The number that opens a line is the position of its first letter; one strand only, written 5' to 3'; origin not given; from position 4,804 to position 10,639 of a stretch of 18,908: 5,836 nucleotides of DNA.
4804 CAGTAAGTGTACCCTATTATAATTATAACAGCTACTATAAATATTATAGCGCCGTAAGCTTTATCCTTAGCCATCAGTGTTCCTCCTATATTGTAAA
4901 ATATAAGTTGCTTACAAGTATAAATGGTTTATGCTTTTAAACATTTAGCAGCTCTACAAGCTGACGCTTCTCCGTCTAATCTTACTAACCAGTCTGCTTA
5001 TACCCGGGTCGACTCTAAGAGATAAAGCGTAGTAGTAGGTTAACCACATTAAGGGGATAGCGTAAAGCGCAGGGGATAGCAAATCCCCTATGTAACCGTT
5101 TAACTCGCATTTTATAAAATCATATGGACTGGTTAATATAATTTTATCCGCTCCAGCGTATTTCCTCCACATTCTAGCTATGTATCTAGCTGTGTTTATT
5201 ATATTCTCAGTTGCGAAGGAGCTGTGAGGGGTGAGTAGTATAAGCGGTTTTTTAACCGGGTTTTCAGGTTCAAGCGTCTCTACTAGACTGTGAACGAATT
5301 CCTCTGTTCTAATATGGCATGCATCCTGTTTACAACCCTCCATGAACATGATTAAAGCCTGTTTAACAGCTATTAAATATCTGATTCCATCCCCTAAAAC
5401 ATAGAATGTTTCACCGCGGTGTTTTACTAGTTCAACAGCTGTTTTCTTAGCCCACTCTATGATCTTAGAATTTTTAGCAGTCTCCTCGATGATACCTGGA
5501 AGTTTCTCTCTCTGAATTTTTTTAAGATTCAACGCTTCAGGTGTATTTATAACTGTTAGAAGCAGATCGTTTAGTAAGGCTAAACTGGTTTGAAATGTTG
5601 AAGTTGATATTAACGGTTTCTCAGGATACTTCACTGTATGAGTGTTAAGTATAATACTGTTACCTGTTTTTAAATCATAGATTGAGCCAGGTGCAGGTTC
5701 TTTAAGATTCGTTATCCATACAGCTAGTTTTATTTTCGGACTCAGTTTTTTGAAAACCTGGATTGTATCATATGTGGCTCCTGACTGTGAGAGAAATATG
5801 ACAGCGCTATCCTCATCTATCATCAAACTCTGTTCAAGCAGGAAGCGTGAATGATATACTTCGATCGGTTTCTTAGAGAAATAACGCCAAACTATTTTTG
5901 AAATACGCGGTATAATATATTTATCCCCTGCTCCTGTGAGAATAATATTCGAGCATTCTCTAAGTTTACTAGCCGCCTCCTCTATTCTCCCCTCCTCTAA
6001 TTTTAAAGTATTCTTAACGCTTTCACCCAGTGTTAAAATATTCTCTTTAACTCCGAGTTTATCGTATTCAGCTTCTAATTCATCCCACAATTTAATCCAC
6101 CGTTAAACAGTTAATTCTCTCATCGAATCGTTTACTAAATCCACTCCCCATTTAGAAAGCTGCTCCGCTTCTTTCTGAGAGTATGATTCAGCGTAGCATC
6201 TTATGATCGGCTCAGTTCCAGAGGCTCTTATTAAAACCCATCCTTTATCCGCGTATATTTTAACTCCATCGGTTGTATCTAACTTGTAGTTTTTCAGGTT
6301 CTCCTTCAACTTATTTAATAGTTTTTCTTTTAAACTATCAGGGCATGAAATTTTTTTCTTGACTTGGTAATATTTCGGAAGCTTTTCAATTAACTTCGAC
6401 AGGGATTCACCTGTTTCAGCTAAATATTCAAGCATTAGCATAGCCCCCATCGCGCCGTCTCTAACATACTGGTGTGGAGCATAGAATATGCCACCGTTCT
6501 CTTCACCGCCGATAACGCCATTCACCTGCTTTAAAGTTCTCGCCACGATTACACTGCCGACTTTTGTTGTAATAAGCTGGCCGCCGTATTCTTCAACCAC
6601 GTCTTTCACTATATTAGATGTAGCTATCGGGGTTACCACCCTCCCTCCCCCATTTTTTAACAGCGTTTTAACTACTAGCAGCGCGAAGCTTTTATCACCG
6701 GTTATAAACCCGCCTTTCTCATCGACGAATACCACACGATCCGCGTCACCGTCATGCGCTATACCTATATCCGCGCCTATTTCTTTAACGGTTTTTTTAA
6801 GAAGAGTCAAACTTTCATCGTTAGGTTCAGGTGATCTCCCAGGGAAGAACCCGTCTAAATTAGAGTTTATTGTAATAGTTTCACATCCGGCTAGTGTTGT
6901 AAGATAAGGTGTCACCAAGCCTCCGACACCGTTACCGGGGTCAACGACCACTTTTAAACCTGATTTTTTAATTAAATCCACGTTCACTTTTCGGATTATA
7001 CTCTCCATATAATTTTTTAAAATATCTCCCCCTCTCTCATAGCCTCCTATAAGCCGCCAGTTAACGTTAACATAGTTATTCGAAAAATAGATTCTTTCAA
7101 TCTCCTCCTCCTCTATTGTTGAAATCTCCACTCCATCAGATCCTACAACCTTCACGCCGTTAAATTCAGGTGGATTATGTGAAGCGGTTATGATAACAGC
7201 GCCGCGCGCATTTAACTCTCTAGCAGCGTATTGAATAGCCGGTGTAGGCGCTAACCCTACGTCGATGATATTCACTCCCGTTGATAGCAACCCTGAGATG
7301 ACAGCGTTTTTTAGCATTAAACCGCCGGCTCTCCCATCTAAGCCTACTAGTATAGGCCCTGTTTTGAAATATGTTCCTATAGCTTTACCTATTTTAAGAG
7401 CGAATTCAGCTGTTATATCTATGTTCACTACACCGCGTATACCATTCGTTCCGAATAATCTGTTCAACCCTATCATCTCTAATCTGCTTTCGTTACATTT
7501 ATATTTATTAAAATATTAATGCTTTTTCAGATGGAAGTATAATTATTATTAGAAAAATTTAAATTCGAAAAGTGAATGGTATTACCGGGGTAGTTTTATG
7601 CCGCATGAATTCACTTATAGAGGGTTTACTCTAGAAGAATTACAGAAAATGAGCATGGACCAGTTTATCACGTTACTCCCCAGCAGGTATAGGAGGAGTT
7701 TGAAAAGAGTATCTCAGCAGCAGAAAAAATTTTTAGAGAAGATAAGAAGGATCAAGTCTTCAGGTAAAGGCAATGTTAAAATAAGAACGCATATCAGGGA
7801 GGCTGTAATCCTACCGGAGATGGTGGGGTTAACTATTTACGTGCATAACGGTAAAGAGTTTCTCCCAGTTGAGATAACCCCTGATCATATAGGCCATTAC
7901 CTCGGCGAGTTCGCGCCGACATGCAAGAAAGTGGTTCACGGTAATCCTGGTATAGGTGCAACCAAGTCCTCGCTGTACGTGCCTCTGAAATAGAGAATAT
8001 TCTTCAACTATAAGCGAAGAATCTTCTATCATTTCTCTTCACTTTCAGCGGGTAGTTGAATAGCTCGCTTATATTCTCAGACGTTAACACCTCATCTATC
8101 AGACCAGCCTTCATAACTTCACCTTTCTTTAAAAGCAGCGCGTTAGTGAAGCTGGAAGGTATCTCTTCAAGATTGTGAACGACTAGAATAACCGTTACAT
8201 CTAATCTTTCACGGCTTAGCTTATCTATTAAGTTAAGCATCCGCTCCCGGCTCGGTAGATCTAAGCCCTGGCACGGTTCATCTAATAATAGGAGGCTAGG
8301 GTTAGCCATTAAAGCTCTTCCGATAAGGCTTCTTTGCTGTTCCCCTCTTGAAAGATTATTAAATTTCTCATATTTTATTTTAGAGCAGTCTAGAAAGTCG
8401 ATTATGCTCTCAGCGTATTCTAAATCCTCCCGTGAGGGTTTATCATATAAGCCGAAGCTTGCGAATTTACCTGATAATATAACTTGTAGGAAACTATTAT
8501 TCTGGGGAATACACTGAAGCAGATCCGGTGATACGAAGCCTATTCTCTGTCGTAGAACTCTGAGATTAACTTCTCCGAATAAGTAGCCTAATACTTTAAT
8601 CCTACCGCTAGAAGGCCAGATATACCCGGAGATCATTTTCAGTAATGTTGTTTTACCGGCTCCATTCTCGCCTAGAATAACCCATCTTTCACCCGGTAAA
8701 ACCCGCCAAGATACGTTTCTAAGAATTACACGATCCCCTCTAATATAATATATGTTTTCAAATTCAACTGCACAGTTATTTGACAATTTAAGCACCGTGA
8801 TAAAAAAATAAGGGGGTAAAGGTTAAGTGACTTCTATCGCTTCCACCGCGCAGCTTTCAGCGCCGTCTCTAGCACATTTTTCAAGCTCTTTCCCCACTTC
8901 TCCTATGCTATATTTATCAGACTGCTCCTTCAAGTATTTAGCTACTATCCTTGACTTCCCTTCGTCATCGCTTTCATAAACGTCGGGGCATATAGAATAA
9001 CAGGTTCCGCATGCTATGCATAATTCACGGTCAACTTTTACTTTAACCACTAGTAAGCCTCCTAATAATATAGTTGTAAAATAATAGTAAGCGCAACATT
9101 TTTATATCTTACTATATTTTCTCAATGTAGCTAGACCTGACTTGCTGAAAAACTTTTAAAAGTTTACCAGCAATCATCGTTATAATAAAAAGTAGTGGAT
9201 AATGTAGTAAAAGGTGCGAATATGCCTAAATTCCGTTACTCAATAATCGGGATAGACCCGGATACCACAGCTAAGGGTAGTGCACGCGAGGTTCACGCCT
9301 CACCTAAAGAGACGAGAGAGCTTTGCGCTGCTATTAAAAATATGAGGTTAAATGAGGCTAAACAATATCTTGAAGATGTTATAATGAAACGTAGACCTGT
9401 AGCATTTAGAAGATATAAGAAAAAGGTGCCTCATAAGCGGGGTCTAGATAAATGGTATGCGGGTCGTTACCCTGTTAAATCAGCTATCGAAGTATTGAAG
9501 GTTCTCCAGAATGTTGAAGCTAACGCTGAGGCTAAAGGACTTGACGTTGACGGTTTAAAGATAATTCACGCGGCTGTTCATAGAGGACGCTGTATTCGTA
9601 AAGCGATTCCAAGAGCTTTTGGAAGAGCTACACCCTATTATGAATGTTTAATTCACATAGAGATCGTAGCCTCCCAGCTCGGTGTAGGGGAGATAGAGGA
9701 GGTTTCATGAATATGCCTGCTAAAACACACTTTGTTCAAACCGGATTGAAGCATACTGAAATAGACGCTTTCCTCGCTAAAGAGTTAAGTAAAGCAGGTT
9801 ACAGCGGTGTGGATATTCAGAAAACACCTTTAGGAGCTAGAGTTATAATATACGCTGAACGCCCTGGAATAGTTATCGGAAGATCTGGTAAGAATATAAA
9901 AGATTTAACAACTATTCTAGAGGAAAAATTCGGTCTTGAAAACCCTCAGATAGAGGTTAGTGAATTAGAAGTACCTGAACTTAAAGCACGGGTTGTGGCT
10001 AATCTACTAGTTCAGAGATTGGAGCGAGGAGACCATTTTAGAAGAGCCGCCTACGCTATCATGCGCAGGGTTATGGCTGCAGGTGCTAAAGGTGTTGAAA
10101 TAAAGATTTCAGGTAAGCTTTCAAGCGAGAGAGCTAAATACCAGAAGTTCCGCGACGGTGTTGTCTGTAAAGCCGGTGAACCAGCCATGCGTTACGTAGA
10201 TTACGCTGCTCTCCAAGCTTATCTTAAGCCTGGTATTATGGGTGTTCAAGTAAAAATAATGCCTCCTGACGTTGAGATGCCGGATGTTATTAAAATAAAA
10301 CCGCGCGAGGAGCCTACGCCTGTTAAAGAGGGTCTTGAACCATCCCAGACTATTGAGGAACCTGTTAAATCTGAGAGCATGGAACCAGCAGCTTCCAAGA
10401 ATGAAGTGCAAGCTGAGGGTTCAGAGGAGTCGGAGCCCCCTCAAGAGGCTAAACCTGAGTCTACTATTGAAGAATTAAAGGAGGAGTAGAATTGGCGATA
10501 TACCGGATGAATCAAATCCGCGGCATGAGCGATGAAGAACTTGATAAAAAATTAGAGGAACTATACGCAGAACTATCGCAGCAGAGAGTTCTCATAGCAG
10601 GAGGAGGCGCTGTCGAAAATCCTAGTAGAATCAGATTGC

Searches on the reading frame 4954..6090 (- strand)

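Call 5: search_protein_families(library=pfam, proteins=[window:4954-6090:-], max_evalue=1)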
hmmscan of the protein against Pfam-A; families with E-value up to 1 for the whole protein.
window:4954-6090:- (378 aa): 2 families
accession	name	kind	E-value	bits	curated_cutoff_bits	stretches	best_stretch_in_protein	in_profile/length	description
PF01380.27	SIS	-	3.6e-09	37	25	1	42-131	1-91/131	SIS domain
PF20781.2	TssR_C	-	0.14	12.7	25.7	1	157-232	61-135/141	TssR C-terminal domain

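Call 6: search_protein_families(library=ncbifam, proteins=[window:4954-6090:-], max_evalue=0.1)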
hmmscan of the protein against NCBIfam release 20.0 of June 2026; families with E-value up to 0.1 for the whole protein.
window:4954-6090:- (378 aa): 7 families
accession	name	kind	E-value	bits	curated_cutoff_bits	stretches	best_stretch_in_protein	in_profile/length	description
NF001484.0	PRK00331.1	subfamily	4.5e-15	55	381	1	20-361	260-587/601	isomerizing glutamine--fructose-6-phosphate transaminase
TIGR01135.1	glmS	equivalog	2.2e-13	49.6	418.05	1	32-360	275-592/607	glutamine--fructose-6-phosphate transaminase (isomerizing)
NF008481.0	PRK11382.1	equivalog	0.00014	21.2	430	1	229-357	211-323/340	fructoselysine 6-phosphate deglycase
NF006422.0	PRK08674.1-1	subfamily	0.00022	20.8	317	1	41-127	21-98/302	bifunctional phosphoglucose/phosphomannose isomerase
TIGR02128.1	G6PI_arch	equivalog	0.00097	18.1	213.9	1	36-127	11-100/308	bifunctional phosphoglucose/phosphomannose isomerase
NF006426.0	PRK08674.1-6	subfamily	0.0046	15.9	295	1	6-119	8-116/354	bifunctional phosphoglucose/phosphomannose isomerase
NF006423.0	PRK08674.1-2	equivalog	0.011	14.6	254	1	41-115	22-94/317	bifunctional phosphoglucose/phosphomannose isomerase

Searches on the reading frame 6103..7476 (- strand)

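Call 5: search_protein_families(library=pfam, proteins=[window:6103-7476:-], max_evalue=1)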
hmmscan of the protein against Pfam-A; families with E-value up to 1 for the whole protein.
window:6103-7476:- (457 aa): 5 families
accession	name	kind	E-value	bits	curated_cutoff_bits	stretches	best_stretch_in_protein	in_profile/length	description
PF02878.22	PGM_PMM_I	-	2.7e-44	150.6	22.5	1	6-133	2-134/138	Phosphoglucomutase/phosphomannomutase, alpha/beta/alpha domain I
PF02879.22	PGM_PMM_II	-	2.1e-29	102.5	29.3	1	155-255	2-103/103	Phosphoglucomutase/phosphomannomutase, alpha/beta/alpha domain II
PF02880.22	PGM_PMM_III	-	1.4e-24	86.9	20.7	1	260-369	2-114/115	Phosphoglucomutase/phosphomannomutase, alpha/beta/alpha domain III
PF00408.26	PGM_PMM_IV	-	1e-13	51.6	23.1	1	387-440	15-61/68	Phosphoglucomutase/phosphomannomutase, C-terminal domain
PF21386.2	IntS11_C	-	0.2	12.5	27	0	381-418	26-61/92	Integrator IntS11, C-terminal domain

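Call 6: search_protein_families(library=ncbifam, proteins=[window:6103-7476:-], max_evalue=0.1)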
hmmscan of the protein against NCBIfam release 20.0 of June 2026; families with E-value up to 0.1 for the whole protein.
window:6103-7476:- (457 aa): 7 families
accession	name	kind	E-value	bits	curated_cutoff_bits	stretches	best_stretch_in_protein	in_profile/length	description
TIGR03990.1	Arch_GlmM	equivalog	3.7e-170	566.6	439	1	6-446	2-442/444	phosphoglucosamine mutase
TIGR01455.1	glmM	equivalog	2.7e-84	283.4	447.55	1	8-448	1-440/442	phosphoglucosamine mutase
NF046027.1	PhglucPhmanMutPgmG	equivalog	7e-73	245.8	600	1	12-441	14-443/460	phosphoglucomutase/phosphomannomutase PgmG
NF007088.0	PRK09542.1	equivalog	1.4e-67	228.7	618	1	5-442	9-447/456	phosphomannomutase/phosphoglucomutase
NF011943.0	PRK15414.1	subfamily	2.2e-51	175.3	801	1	8-434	7-439/456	phosphomannomutase CpsG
TIGR01132.1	pgm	equivalog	4.7e-19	68.2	778.05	2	8-184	42-240/546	phosphoglucomutase (alpha-D-glucose-1,6-bisphosphate-dependent)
NF005737.0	PRK07564.1-1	equivalog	1.8e-17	63.2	378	1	38-405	49-447/543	alpha-D-glucose phosphate-specific phosphoglucomutase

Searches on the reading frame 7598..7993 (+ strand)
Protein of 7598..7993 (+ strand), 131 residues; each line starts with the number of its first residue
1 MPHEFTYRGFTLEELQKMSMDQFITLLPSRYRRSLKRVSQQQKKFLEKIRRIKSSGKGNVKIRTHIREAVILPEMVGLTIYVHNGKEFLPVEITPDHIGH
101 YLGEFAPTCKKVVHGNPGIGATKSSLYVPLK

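Call 5: search_protein_families(library=pfam, proteins=[window:7598-7993:+], max_evalue=1)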
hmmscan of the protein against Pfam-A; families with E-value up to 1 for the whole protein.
window:7598-7993:+ (131 aa): 1 family
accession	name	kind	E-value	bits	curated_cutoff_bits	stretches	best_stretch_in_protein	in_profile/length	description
PF00203.26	Ribosomal_S19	-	2.9e-30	104.4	27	1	33-114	1-81/81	Ribosomal protein S19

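Call 6: search_protein_families(library=ncbifam, proteins=[window:7598-7993:+], max_evalue=0.1)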
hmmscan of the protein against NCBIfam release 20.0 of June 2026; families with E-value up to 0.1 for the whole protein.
window:7598-7993:+ (131 aa): 4 families
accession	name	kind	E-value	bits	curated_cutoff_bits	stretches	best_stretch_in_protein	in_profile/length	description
NF003121.0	PRK04038.1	equivalog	3.1e-58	195.7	146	1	3-131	14-145/145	30S ribosomal protein S19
TIGR01025.1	uS19_arch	equivalog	3.3e-54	182.3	139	1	3-131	3-135/135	30S ribosomal protein S19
TIGR01050.1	rpsS_bact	equivalog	1.4e-21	76.6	89.35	1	33-115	3-84/92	30S ribosomal protein S19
NF006233.0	PRK08367.1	equivalog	0.02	13.7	625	1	67-112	156-201/394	pyruvate ferredoxin oxidoreductase subunit alpha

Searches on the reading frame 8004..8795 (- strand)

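Call 5: search_protein_families(library=pfam, proteins=[window:8004-8795:-], max_evalue=1)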
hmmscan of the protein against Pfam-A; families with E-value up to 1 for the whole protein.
window:8004-8795:- (263 aa): 18 families
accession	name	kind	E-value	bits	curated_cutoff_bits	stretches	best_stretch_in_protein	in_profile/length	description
PF00005.33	ABC_tran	-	1.3e-27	97.5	25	1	25-175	1-136/137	ABC transporter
PF13304.12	AAA_21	-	4.3e-08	34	27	2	141-210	231-301/304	AAA domain, putative AbiEii toxin, Type IV TA system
PF13476.12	AAA_23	-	0.0036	18.4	27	1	39-58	23-42/201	AAA domain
PF02463.25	SMC_N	-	0.0037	17.2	40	0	39-55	28-44/220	RecF/RecN/SMC N terminal domain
PF13401.12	AAA_22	-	0.012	16.4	27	1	39-55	9-25/130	AAA domain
PF13555.12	AAA_29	-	0.023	14.9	27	1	30-54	17-41/61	P-loop containing region of AAA domain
PF00004.35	AAA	-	0.031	15.1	21.2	0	40-59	3-22/131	ATPase family associated with various cellular activities (AAA)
PF05729.18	NACHT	-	0.041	14.2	26.7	1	38-56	3-21/167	NACHT domain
PF13604.12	AAA_30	-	0.061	13.5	27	1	39-89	22-70/191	AAA domain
PF20720.3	nSTAND3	-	0.075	13.2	27.2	1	39-60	21-42/155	Novel STAND NTPase 3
PF02762.20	Cbl_N3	-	0.081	13.2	25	1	82-120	39-79/86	CBL proto-oncogene N-terminus, SH2-like domain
PF24389.1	ORC-CDC6-like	-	0.087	12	27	1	39-56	36-53/571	ORC-CDC6-like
PF13479.12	AAA_24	-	0.088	13.1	27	1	37-55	4-22/195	AAA domain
PF05783.17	DLIC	-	0.13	11.5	19.7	1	33-65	22-55/471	Dynein light intermediate chain (DLIC)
PF00025.27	Arf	-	0.21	11.5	22.3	1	37-55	16-34/174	ADP-ribosylation factor family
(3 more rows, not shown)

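Call 6: search_protein_families(library=ncbifam, proteins=[window:8004-8795:-], max_evalue=0.1)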
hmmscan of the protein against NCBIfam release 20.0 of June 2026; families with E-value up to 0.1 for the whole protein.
window:8004-8795:- (263 aa): 195 families (the best 25 are shown)
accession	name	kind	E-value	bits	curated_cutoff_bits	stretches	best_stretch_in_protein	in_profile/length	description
NF008186.0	PRK10938.1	equivalog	1.7e-52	178.5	459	2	8-220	259-473/490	molybdate ABC transporter ATP-binding protein ModF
NF010068.0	PRK13548.1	equivalog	1.9e-37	128.8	261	1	8-257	4-251/261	heme ABC transporter ATP-binding protein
TIGR03864.1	PQQ_ABC_ATP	hypoth_equivalog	8.6e-33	113.7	302.25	1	10-245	2-228/236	ABC transporter, ATP-binding subunit, PQQ-dependent alcohol dehydrogenase system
TIGR03873.1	F420-0_ABC_ATP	hypoth_equivalog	2e-32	112.4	372.4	1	13-246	5-234/256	putative F420-0 ABC transporter ATP-binding protein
TIGR01188.1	drrA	subfamily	2.1e-32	112.6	312.45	1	21-236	5-211/302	daunorubicin resistance ABC transporter, ATP-binding protein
NF040873.1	AztA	equivalog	5.8e-32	110.8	220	1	21-219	4-189/191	zinc ABC transporter ATP-binding protein AztA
TIGR02315.1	ABC_phnC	equivalog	7.5e-32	110.7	266.1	1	20-242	13-238/243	phosphonate ABC transporter ATP-binding protein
TIGR02142.1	modC_ABC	equivalog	4.5e-31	108.4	285.05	1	33-245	20-228/353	molybdenum ABC transporter ATP-binding protein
TIGR04521.1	ECF_ATPase_2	equivalog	2.7e-30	105.4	330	1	23-242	19-238/279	energy-coupling factor transporter ATPase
NF052485.1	sider_ATP_EitC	equivalog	1.1e-29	103.7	485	1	10-252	3-238/251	siderophore ABC transporter ATP-binding protein EitC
TIGR03771.1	anch_rpt_ABC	equivalog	1.4e-29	103.4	268.8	1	33-246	4-209/223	anchored repeat-type ABC transporter ATP-binding subunit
NF008355.0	PRK11144.1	equivalog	1.5e-29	103.1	434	1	40-243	29-223/353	molybdenum ABC transporter ATP-binding protein ModC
NF040840.2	tungstate_WtpC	equivalog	1.6e-29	103.3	440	1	25-239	16-221/347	tungstate ABC transporter ATP-binding protein WtpC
TIGR04520.1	ECF_ATPase_1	equivalog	2.9e-29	102.3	315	1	13-241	4-228/269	energy-coupling factor transporter ATPase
NF007082.0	PRK09536.1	equivalog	9.6e-29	100.7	537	1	11-248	5-238/402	corrinoid ABC transporter ATPase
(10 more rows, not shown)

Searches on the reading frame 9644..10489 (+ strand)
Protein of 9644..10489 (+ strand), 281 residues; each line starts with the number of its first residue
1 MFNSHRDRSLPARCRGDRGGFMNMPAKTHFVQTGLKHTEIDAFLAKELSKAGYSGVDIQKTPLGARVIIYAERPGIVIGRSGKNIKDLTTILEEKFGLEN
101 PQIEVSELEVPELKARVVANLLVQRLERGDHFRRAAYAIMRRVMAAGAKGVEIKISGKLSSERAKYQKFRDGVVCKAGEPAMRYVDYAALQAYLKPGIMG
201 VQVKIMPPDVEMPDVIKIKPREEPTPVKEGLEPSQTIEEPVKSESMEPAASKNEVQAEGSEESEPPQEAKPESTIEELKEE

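Call 89: search_protein_families(library=pfam, proteins=[window:9644-10489:+], max_evalue=0.00001)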
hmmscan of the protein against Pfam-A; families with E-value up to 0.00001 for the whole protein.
window:9644-10489:+ (281 aa): 2 families
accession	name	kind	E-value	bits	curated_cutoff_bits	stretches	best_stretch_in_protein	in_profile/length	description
PF00189.25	Ribosomal_S3_C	-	5.4e-25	88.2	34.1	1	123-205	2-83/83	Ribosomal protein S3, C-terminal domain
PF07650.23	KH_2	-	3.1e-18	65.8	22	1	39-110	1-73/78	KH domain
